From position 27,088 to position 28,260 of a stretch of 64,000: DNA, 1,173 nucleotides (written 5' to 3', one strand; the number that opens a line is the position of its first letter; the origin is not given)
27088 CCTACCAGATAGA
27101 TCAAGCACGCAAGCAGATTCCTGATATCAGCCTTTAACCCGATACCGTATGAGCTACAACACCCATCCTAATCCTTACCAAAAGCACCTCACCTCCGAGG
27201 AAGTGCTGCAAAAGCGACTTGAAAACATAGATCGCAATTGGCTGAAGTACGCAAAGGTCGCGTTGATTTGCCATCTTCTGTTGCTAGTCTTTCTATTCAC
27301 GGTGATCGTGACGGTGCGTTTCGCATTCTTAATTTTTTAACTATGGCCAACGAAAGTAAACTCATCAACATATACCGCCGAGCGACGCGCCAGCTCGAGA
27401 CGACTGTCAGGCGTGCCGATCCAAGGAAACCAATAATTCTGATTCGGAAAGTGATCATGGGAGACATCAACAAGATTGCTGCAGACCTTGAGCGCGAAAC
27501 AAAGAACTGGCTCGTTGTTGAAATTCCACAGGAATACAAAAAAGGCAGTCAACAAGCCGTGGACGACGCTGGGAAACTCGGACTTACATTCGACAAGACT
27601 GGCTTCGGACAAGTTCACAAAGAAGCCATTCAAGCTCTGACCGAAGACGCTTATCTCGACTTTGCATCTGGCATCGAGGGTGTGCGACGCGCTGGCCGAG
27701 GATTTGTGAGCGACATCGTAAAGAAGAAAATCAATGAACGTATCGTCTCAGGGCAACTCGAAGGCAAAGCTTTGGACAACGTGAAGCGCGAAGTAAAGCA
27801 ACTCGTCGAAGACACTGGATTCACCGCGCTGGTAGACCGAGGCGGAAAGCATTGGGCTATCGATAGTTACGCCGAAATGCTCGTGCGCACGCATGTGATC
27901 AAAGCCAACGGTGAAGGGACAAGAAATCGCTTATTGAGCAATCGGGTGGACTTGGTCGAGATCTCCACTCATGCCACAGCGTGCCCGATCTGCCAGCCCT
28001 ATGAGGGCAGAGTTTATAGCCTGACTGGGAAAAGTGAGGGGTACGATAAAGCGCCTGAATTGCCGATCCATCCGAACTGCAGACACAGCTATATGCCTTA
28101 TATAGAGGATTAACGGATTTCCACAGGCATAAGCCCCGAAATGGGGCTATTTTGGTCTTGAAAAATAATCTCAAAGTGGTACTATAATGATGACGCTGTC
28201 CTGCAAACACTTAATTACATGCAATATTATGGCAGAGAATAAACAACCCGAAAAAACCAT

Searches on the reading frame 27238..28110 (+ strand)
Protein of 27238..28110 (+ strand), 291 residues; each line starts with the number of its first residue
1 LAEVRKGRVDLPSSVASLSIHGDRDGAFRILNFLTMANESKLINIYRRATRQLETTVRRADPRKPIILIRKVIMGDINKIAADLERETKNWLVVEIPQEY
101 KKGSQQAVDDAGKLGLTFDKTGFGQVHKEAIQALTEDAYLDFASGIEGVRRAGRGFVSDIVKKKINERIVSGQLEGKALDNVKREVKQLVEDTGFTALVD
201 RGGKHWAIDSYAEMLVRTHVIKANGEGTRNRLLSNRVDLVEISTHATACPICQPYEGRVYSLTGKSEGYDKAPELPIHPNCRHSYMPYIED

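Call 6: search_protein_families(library=pfam, proteins=[window:27238-28110:+], max_evalue=0.01)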
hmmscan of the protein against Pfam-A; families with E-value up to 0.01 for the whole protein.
window:27238-28110:+ (291 aa): 1 family
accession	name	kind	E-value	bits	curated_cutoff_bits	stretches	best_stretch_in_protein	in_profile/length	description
PF06152.16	Phage_min_cap2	-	2.2e-22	80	26.3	1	180-290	162-284/366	Phage minor capsid protein 2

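Call 11: search_dna_similar(query=window:27238-28110:+, collection=phages, mode=protein, max_rows=25)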
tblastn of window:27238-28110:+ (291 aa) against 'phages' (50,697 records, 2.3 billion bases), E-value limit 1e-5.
Records with a match: 157; places in all: 157; records where one place covers at least 80% of the query: 20.
Best place of each record, by identity: <60% 157.
By first word of the organism name: Streptomyces 41; Bacillus 33; Listeria 15; Paenibacillus 13; Gordonia 11; Staphylococcus 6; Streptococcus 6; Microbacterium 6; Clostridium 5; Brochothrix 4; and 11 more.
By host as written in the record: Streptomyces sanglieri UNT16F27A 16; Listeria monocytogenes 12; Paenibacillus larvae 11; Streptomyces venezuelae ATCC 10712 11; - 7; Bacillus subtilis 6; Bacillus cereus 6; Gordonia rubripertincta NRRL B-16540 6; and 50 more.
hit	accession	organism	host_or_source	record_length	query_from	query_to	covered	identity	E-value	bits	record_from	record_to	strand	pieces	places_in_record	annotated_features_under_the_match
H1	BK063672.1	Caudoviricetes sp. vir515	Methanosarcinales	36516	6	285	96%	27.5%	8e-25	109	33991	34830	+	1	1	minor head protein | hypothetical protein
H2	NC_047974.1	Gordonia phage Jace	Rhodococcus erythropolis RIA 643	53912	39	289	86%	28.5%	4e-20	96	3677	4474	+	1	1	4: minor head protein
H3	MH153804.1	Gordonia phage Jace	Rhodococcus erythropolis RIA 643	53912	39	289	86%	28.5%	4e-20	96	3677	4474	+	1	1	4: head assembly protein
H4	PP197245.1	Terrisporobacter phage TVCOM_ph1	Terrisporobacter sp. COM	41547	40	290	86%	28.2%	2e-21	100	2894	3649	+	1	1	minor head protein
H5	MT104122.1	Sporosarcina phage Lietuvens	Sporosarcina aquimarina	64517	71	287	75%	29.7%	3e-19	93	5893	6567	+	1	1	minor capsid protein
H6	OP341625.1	Geobacillus phage vB_GthS_PK2.1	Geobacillus thermodenitrificans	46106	74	289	74%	29.4%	1e-19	94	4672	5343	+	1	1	minor capsid protein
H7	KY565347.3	Geobacillus phage TP-84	Geobacillus stearothermophilus 2184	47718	74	289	74%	28.9%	2e-18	91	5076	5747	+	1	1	minor capsid protein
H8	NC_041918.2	Geobacillus phage TP-84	Geobacillus stearothermophilus 2184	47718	74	289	74%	28.9%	2e-18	91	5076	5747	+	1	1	minor head protein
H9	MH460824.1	Paenibacillus phage Unity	Paenibacillus larvae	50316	41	287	85%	24.6%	9e-16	83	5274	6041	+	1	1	minor capsid protein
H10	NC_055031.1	Paenibacillus phage Unity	Paenibacillus larvae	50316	41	287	85%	24.6%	9e-16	83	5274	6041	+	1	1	minor head protein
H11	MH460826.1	Paenibacillus phage Heath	Paenibacillus larvae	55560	41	287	85%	24.6%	9e-16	83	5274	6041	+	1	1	minor capsid protein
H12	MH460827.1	Paenibacillus phage Halcyone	Paenibacillus larvae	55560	41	287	85%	24.6%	9e-16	83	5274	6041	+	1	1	minor capsid protein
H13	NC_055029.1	Paenibacillus phage Halcyone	Paenibacillus larvae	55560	41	287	85%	24.6%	9e-16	83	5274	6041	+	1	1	minor head protein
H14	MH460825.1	Paenibacillus phage Scottie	Paenibacillus larvae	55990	41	287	85%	24.6%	9e-16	83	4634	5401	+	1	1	minor capsid protein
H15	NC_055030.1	Paenibacillus phage Scottie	Paenibacillus larvae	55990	41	287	85%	24.6%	9e-16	83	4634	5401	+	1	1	minor head protein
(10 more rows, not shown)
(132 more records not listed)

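Call 12: find_related_loci(query=window:27238-28110:+, collection=genome_contigs, flank=10000)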
Query window:27238-28110:+ (291 aa) in genome_contigs; peptide patterns used: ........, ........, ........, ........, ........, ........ (x = any residue, [..] = any of these).
149 stretches matched a pattern; 7 encode a relative of the query (tblastn E <= 1e-3); 7 distinct loci.
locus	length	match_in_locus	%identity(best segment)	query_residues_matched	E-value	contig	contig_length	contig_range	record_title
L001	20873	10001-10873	85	1-291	3e-173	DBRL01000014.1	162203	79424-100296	MAG TPA_asm: Candidatus Peregrinibacteria bacterium UBA1369 UBA1369_contig_345, whole genome shotgun sequence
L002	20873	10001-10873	85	1-291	7e-169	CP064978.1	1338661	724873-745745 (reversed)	MAG: Candidatus Peregrinibacteria bacterium isolate Fred_18-Q3-R57-64_BAT3C.1_cln chromosome, complete genome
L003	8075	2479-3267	85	28-290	2e-158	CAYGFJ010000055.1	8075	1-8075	MAG TPA_asm: uncultured Francisellaceae bacterium isolate ERP113451_co1_193 genome assembly, contig: NODE_11442_length_8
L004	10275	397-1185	58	28-290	1e-106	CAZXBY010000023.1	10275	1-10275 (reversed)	MAG TPA_asm: Candidatus Woesearchaeota archaeon isolate binchicken_co49_137 genome assembly, contig: NODE_2513_length_10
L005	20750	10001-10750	59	41-290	6e-107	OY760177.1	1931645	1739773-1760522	MAG: Candidatus Gracilibacteria bacterium isolate ba77f91b-d06a-446b-8ae6-f296fa1be4ef genome assembly, chromosome: 1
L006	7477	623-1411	58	28-290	1e-106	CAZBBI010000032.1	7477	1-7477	MAG TPA_asm: uncultured Candidatus Peribacteria bacterium isolate binchicken_co47_194 genome assembly, contig: NODE_7884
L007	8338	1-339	69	178-290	6e-53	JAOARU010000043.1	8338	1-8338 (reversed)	MAG: Candidatus Gracilibacteria bacterium isolate McD1.9 contig_171464, whole genome shotgun sequence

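Call 18: search_protein_families(library=padloc, proteins=[L001:10950-11873:+, L001:12127-13641:+, L001:13566-15917:+, L001:15917-19747:+, L002:10944-12026:+, L002:12031-13449:+, L002:13413-14609:+, L002:14676-17441:+, L003:3617-5908:+, L003:5930-7060:+], max_evalue=0.00001)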
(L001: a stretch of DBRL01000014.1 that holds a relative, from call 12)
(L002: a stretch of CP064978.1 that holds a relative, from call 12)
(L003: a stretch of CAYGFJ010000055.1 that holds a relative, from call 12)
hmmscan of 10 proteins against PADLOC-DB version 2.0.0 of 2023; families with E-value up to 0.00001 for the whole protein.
L001:10950-11873:+ (308 aa): 2 families
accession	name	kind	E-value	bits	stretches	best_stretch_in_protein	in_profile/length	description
PDLC04945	PDC-S18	-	1.3e-66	223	1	8-304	3-300/302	-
PDLC04946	PDC-S18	-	3.5e-43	146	1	8-304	23-319/365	-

L001:12127-13641:+ (505 aa): 36 families (the best 25 are shown)
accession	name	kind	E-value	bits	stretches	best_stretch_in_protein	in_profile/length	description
PDLC03644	MTase_III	-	1e-171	570.4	1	1-504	1-541/542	Type III methyltransferase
PDLC03634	MTase_III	-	1.4e-102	342.6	1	4-378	60-457/621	Type III methyltransferase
PDLC03640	MTase_III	-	1.1e-100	335.9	2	1-187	1-200/654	Type III methyltransferase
PDLC03641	MTase_III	-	2.2e-87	292.2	1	4-378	68-459/657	Type III methyltransferase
PDLC03636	MTase_III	-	2.1e-72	242.7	3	100-216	88-204/575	Type III methyltransferase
PDLC03637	MTase_III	-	2.2e-72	242.4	1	6-379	89-467/513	Type III methyltransferase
PDLC03642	MTase_III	-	1.2e-61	207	1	29-404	74-437/528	Type III methyltransferase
PDLC03639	MTase_III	-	5.6e-52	174.9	2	35-218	85-249/639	Type III methyltransferase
PDLC03635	MTase_III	-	1.5e-46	157.4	3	25-84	206-265/708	Type III methyltransferase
PDLC03638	MTase_III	-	4.9e-36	122.4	1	36-382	379-681/816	Type III methyltransferase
PDLC03354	MTase_II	-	1.3e-34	118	1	36-381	54-385/425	Type II methyltransferase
PDLC03646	MTase_III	-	8.5e-33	111.2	2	32-189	466-600/1057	Type III methyltransferase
PDLC03645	MTase_III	-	5.9e-31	105.3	2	24-183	126-271/709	Type III methyltransferase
PDLC03278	MTase_II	-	1.4e-30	105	2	254-377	232-352/390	Type II methyltransferase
PDLC03300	MTase_II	-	8.6e-29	98.5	2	33-198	7-175/302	Type II methyltransferase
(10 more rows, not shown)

L001:13566-15917:+ (784 aa): 4 families
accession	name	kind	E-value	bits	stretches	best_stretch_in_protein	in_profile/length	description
PDLC03650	REase_III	-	7e-88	294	2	65-465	46-458/898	Type III restriction enzyme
PDLC03653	REase_III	-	9.4e-80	266.8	1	67-468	75-509/883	Type III restriction enzyme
PDLC03647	REase_III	-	6.9e-13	45.7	1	83-290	92-269/989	Type III restriction enzyme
PDLC03648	REase_III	-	1.5e-11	41.2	1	385-449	311-375/871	Type III restriction enzyme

L001:15917-19747:+ (1277 aa): 1 family
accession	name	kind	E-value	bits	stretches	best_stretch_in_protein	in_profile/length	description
PDLC03852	LmuA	-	4.8e-09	34.6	1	20-132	15-130/336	-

L002:10944-12026:+ (361 aa): 62 families (the best 25 are shown)
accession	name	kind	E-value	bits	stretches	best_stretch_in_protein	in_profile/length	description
PDLC03234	MTase_II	-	5.2e-121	402.4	1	12-360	2-367/375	Type II methyltransferase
PDLC03378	MTase_II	-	8.7e-100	332.3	1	14-360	2-331/344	Type II methyltransferase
PDLC03326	MTase_II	-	2.9e-96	321.2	1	13-359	3-376/412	Type II methyltransferase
PDLC00033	DruM2|DruM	-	1.6e-82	275.8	1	8-357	15-362/368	DNA cytosine methylase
PDLC03237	MTase_II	-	3.3e-75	251.7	2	11-183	790-970/1036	Type II methyltransferase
PDLC03279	MTase_II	-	4e-73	244.7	1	16-354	4-348/587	Type II methyltransferase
PDLC02648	DrmMII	-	5.1e-68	228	1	13-353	20-445/468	DrmMII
PDLC03272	MTase_II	-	5.7e-68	227.9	1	10-360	70-391/407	Type II methyltransferase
PDLC02649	DrmMII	-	1.2e-67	226.7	1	74-359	104-418/422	DrmMII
PDLC00026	DruM2|DruM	-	6.4e-62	208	1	13-357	3-316/336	DNA cytosine methylase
PDLC00031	DruM2|DruM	-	4.5e-59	198.4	1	15-357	12-349/361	DNA cytosine methylase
PDLC00027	DruM2|DruM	-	7.3e-57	191.4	1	16-355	13-347/361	DNA cytosine methylase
PDLC03381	MTase_II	-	1e-55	187.4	2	17-237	151-381/396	Type II methyltransferase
PDLC03225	MTase_II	-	1.4e-55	187.1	2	146-357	365-596/615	Type II methyltransferase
PDLC03343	MTase_II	-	5.6e-53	178.5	2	17-257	8-261/462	Type II methyltransferase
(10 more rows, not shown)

L002:12031-13449:+ (473 aa): 9 families
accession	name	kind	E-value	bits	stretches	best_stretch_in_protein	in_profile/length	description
PDLC03432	REase_II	-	6e-32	109.1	1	1-450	1-438/462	Type II restriction enzyme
PDLC05008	PDC-S36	-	8.2e-20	69.7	1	317-440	144-266/280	-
PDLC04021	PD-T4-1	-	3.9e-14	50.3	1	321-429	240-350/383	-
PDLC03964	TmtA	-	2.4e-11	40.4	1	322-440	1400-1519/1538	-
PDLC03966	TmtA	-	3.3e-10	36.4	1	322-445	1519-1636/1655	-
PDLC03965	TmtA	-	8.9e-09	31.9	1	321-443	1231-1342/1370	-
PDLC03972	TmtA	-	1.9e-08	30.9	1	368-440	1218-1287/1302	-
PDLC03969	TmtA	-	2e-06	23.7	1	368-440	1417-1489/1563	-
PDLC04022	PD-T4-1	-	3.6e-06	24.5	0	327-429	79-183/216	-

L002:13413-14609:+ (399 aa): 61 families (the best 25 are shown)
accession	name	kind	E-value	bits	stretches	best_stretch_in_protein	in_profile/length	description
PDLC03272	MTase_II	-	3.2e-87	291.3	1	11-334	72-398/407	Type II methyltransferase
PDLC03378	MTase_II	-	7.8e-85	283.2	1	14-334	3-338/344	Type II methyltransferase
PDLC03234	MTase_II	-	1.4e-66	223.3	2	11-219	2-208/375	Type II methyltransferase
PDLC00027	DruM2|DruM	-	1.3e-65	220.1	2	13-202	11-188/361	DNA cytosine methylase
PDLC00031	DruM2|DruM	-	1.6e-63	213.1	2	12-267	10-263/361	DNA cytosine methylase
PDLC03326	MTase_II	-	4.2e-59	198.7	2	12-208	4-194/412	Type II methyltransferase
PDLC00026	DruM2|DruM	-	1.4e-58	197.1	1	15-335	6-327/336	DNA cytosine methylase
PDLC00033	DruM2|DruM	-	6.6e-57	191.5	2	12-194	20-199/368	DNA cytosine methylase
PDLC02653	DrmMII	-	1.3e-52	176.8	1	40-326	20-313/333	DrmMII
PDLC03217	MTase_II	-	2.4e-50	169.7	1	29-212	29-210/703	Type II methyltransferase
PDLC03242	MTase_II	-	8.3e-49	164.6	1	12-319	99-392/409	Type II methyltransferase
PDLC03307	MTase_II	-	9.1e-49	164.7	2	52-200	28-204/382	Type II methyltransferase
PDLC03361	MTase_II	-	6.6e-48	161.6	1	37-328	99-439/455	Type II methyltransferase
PDLC03269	MTase_II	-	7e-47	158.5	2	44-196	23-177/437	Type II methyltransferase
PDLC03731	oMTase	-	2e-46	156.5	1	15-326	15-321/326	orphan methyltransferase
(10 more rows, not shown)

L002:14676-17441:+ (922 aa): 4 families
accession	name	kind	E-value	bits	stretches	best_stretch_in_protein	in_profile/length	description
PDLC02208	Ppl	-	4.4e-25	86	1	802-916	776-889/894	-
PDLC04678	PDC-M49A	-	3.7e-10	36.7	1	806-899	552-646/681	-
PDLC04135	mad3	-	8e-09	33.5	1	355-885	16-344/374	mads_3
PDLC04680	PDC-M49A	-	5e-07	26.7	1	798-887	534-625/674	-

L003:3617-5908:+ (764 aa): 0 families

L003:5930-7060:+ (377 aa): 0 families

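Call 20: search_protein_families(library=pfam, proteins=[L004:3281-3985:+, L005:13029-16838:+, L005:16845-18335:+, L006:4064-4474:+, L006:4534-6789:+, L007:4958-7390:+, L001:15917-19747:+, L002:14676-17441:+, L003:3617-5908:+, L003:5930-7060:+], max_evalue=0.001)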
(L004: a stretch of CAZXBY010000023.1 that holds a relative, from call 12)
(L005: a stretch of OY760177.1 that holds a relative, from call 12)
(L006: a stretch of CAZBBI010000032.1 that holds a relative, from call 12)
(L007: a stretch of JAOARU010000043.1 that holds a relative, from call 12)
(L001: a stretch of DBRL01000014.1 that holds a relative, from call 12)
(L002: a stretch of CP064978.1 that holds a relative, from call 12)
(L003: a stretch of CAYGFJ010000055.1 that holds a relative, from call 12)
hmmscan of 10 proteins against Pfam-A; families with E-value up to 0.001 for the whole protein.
L004:3281-3985:+ (235 aa): 1 family
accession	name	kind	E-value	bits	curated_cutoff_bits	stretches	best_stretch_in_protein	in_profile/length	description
PF09509.15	Hypoth_Ymh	-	9.9e-20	71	25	1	12-134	2-119/119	Protein of unknown function (Hypoth_ymh)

L005:13029-16838:+ (1270 aa): 2 families
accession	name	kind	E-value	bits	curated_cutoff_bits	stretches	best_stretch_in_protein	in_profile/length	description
PF20698.3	PIN-TPR-GreABC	-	2.3e-07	31.6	27.8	1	955-1087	1-132/138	PIN domain associated with the TPR-GreAB-C-PIN system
PF13428.12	TPR_14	-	8.4e-07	29.5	23.5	0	319-348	4-33/44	Tetratricopeptide repeat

L005:16845-18335:+ (497 aa): 2 families
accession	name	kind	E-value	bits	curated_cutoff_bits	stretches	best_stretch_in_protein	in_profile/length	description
PF11074.14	DUF2779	-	1.6e-39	135.5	23.3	1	301-427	1-126/126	Domain of unknown function(DUF2779)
PF13482.12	RNase_H_2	-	8.5e-05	23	22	1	362-494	51-164/165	RNase_H superfamily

L006:4064-4474:+ (137 aa): 1 family
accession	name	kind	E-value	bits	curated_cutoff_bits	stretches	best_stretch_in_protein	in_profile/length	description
PF01878.24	EVE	-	3.3e-05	24.4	23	1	4-74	3-78/145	EVE domain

L006:4534-6789:+ (752 aa): 1 family
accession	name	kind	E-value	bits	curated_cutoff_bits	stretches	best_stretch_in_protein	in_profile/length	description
PF13166.12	AAA_13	-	7.3e-134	448.5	36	1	17-727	5-708/713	AAA domain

L007:4958-7390:+ (811 aa): 1 family
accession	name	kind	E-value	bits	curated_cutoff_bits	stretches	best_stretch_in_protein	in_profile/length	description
PF13166.12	AAA_13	-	3.1e-55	188.6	36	1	10-739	1-685/713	AAA domain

L001:15917-19747:+ (1277 aa): 4 families
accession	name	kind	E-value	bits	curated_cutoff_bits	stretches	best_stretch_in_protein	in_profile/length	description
PF20698.3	PIN-TPR-GreABC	-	6.8e-07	30.1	27.8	1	957-1091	1-134/138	PIN domain associated with the TPR-GreAB-C-PIN system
PF13432.12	TPR_16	-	1.6e-05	25.7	32.7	1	219-279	1-61/65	Tetratricopeptide repeat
PF14559.12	TPR_19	-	0.00028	21.6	25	1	229-279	5-55/68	Tetratricopeptide repeat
PF13181.12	TPR_8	-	0.00078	19.9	25.7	0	327-350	10-33/34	Tetratricopeptide repeat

L002:14676-17441:+ (922 aa): 1 family
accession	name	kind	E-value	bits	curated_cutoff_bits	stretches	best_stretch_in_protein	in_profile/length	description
PF02463.25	SMC_N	-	4e-06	26.9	40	1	353-877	16-212/220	RecF/RecN/SMC N terminal domain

L003:3617-5908:+ (764 aa): 5 families
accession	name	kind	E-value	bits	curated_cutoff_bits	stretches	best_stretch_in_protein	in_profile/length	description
PF00122.25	E1-E2_ATPase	-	3.6e-57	193.2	28.1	1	247-432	2-180/181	E1-E2 ATPase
PF00702.32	Hydrolase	-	8.2e-37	127.9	26.4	1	450-664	2-191/191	haloacid dehalogenase-like hydrolase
PF00403.32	HMA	-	1.6e-14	54.4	24.8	1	6-66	1-61/62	Heavy-metal-associated domain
PF08282.18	Hydrolase_3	-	3.6e-07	30.6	20.9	0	640-681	199-240/255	haloacid dehalogenase-like hydrolase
PF12710.13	HAD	-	5.7e-05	24.1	27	1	582-660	85-188/189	haloacid dehalogenase-like hydrolase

L003:5930-7060:+ (377 aa): 10 families
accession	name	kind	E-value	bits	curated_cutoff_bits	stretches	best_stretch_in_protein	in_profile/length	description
PF21783.3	YNCE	-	6.6e-09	36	27.1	1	108-367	81-332/339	YNCE-like beta-propeller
PF10282.15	Lactonase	-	2.9e-07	30.5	21.7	0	271-347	245-319/344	Lactonase, 7-bladed beta-propeller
PF16819.11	DUF5074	-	1.6e-06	27.9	27.2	1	144-312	102-278/353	Domain of unknown function (DUF5074)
PF13970.12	DUF4221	-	8.7e-06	26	23.4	1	149-301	32-205/311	Domain of unknown function (DUF4221)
PF01731.26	Arylesterase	-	1.2e-05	25.9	21.3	0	271-349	7-84/86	Arylesterase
PF08450.18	SGL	-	3.1e-05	24.1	26.3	0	189-353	4-168/246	SMP-30/Gluconolactonase/LRE-like region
PF22701.2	Mala_s_1-like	-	4.7e-05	23.7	27.5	0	140-241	39-145/195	Mal s 1 allergenic protein-like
PF02239.22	Cytochrom_D1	-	8.1e-05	21.8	25.5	0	120-196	16-88/368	Cytochrome D1 heme domain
PF25174.1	Beta-prop_THOC3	-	0.00024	20.6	305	0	144-259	6-121/272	THOC3 beta-propeller domain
PF21959.2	DUF6923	-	0.00036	20.8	27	0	227-318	88-170/234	Repeat of unknown function (DUF6923)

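Call 21: find_related_loci(query=window:27238-28110:+, collection=viral_contigs, flank=10000)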
Query window:27238-28110:+ (291 aa) in viral_contigs; peptide patterns used: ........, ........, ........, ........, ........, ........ (x = any residue, [..] = any of these).
17 stretches matched a pattern; 4 encode a relative of the query (tblastn E <= 1e-3); 4 distinct loci.
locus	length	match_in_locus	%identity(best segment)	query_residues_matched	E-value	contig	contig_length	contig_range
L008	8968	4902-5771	88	1-290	1e-176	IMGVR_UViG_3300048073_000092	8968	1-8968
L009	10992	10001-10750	58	41-290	9e-103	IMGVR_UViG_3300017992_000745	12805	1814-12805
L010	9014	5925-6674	58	41-290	9e-103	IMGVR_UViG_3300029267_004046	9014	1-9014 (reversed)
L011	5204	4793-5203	85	1-137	7e-74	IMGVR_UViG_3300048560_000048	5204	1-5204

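Call 24: find_related_loci(query=A1, collection=metagenome_contigs, flank=10000)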
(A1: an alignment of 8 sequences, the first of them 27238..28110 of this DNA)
Query A1 (291 aa) in metagenome_contigs; peptide patterns used: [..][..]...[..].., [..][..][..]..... (x = any residue, [..] = any of these).
600 stretches matched a pattern (row limit reached: there are more); 9 encode a relative of the query (tblastn E <= 1e-3); 9 distinct loci.
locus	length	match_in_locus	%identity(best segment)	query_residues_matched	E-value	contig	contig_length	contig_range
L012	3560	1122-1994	88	1-291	0e+0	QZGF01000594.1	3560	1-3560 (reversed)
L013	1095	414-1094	86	28-254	4e-149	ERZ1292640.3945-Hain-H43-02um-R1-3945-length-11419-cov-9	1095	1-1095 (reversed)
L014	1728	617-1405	58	28-290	4e-114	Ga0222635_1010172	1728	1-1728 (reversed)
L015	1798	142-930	58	28-290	2e-113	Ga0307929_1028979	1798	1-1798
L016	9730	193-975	55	29-289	3e-104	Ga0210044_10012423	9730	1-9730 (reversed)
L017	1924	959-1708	56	41-290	1e-108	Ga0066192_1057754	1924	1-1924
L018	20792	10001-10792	54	27-290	4e-101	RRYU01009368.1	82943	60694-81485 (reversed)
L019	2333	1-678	61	65-290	4e-100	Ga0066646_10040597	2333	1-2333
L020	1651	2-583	63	97-290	6e-90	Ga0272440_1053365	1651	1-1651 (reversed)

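Call 26: search_protein_families(library=padloc, proteins=[L018:12694-13515:+, L018:13511-14698:+, L018:14708-17014:+, L016:1102-2379:+, L016:2386-3294:+, L016:3304-4536:+, L016:4526-5794:-, L010:6727-7860:-, L010:7880-8575:-, L012:2093-3019:+], max_evalue=0.00001)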
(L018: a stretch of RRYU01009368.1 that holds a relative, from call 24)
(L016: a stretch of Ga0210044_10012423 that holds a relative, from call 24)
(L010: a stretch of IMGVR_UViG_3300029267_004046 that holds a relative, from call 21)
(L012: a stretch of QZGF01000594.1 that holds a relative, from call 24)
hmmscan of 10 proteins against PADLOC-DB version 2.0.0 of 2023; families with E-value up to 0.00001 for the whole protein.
L018:12694-13515:+ (274 aa): 0 families

L018:13511-14698:+ (396 aa): 91 families (the best 25 are shown)
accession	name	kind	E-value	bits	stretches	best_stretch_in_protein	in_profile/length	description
PDLC03063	Specificity_I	-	1.1e-87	292.6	2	150-393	121-359/369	Type I specificity subunit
PDLC03068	Specificity_I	-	2.3e-72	242.4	1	9-393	2-398/403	Type I specificity subunit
PDLC03089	Specificity_I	-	6.1e-70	234.5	3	111-195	111-194/446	Type I specificity subunit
PDLC03086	Specificity_I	-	1.3e-68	230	2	202-393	247-447/458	Type I specificity subunit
PDLC03066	Specificity_I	-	6.3e-65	217.6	2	202-393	247-435/441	Type I specificity subunit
PDLC03168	Specificity_I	-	1.8e-52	177.4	2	203-393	251-447/459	Type I specificity subunit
PDLC03154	Specificity_I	-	3.1e-51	173.2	1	35-394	37-397/406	Type I specificity subunit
PDLC03164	Specificity_I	-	6.3e-51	172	2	18-195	10-192/409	Type I specificity subunit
PDLC03092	Specificity_I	-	1.7e-40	137.6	1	89-392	84-397/397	Type I specificity subunit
PDLC03099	Specificity_I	-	7.7e-40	135.3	1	73-393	56-393/405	Type I specificity subunit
PDLC03127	Specificity_I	-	4.4e-39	132.7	1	9-173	11-179/571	Type I specificity subunit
PDLC03087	Specificity_I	-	2.1e-36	123.8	2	51-197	68-208/418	Type I specificity subunit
PDLC03149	Specificity_I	-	9.9e-36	121.5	1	111-393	124-391/401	Type I specificity subunit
PDLC03135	Specificity_I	-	4e-29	99.8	2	203-392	207-394/595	Type I specificity subunit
PDLC03079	Specificity_I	-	7.9e-29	99.1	2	46-202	295-446/470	Type I specificity subunit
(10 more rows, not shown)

L018:14708-17014:+ (769 aa): 5 families
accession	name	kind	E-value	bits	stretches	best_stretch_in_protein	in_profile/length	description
PDLC04895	PDC-S06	-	2.5e-172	573.3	1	1-766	1-776/784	-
PDLC04894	PDC-S06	-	7.3e-29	98.8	1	1-627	1-576/740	-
PDLC04896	PDC-S06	-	6e-26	89.3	1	1-678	1-632/732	-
PDLC04898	PDC-S06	-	3.1e-20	70.1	1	27-622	30-608/752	-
PDLC04892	PDC-S06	-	1.6e-13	47.8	1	180-621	263-674/843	-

L016:1102-2379:+ (426 aa): 0 families

L016:2386-3294:+ (303 aa): 0 families

L016:3304-4536:+ (411 aa): 0 families

L016:4526-5794:- (423 aa): 0 families

L010:6727-7860:- (378 aa): 3 families
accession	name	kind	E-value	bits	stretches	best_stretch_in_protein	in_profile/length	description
PDLC04647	PDC-M43B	-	3.9e-16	57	1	192-366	148-320/347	-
PDLC04650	PDC-M43B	-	1.3e-10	39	1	178-362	135-317/344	-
PDLC04648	PDC-M43B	-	1.8e-07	28.5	1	194-362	156-321/361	-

L010:7880-8575:- (232 aa): 0 families

L012:2093-3019:+ (309 aa): 2 families
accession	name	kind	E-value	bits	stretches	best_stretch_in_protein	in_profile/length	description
PDLC04945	PDC-S18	-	7.3e-66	220.5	1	9-306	3-301/302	-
PDLC04946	PDC-S18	-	3.2e-40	136.3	1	9-307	23-321/365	-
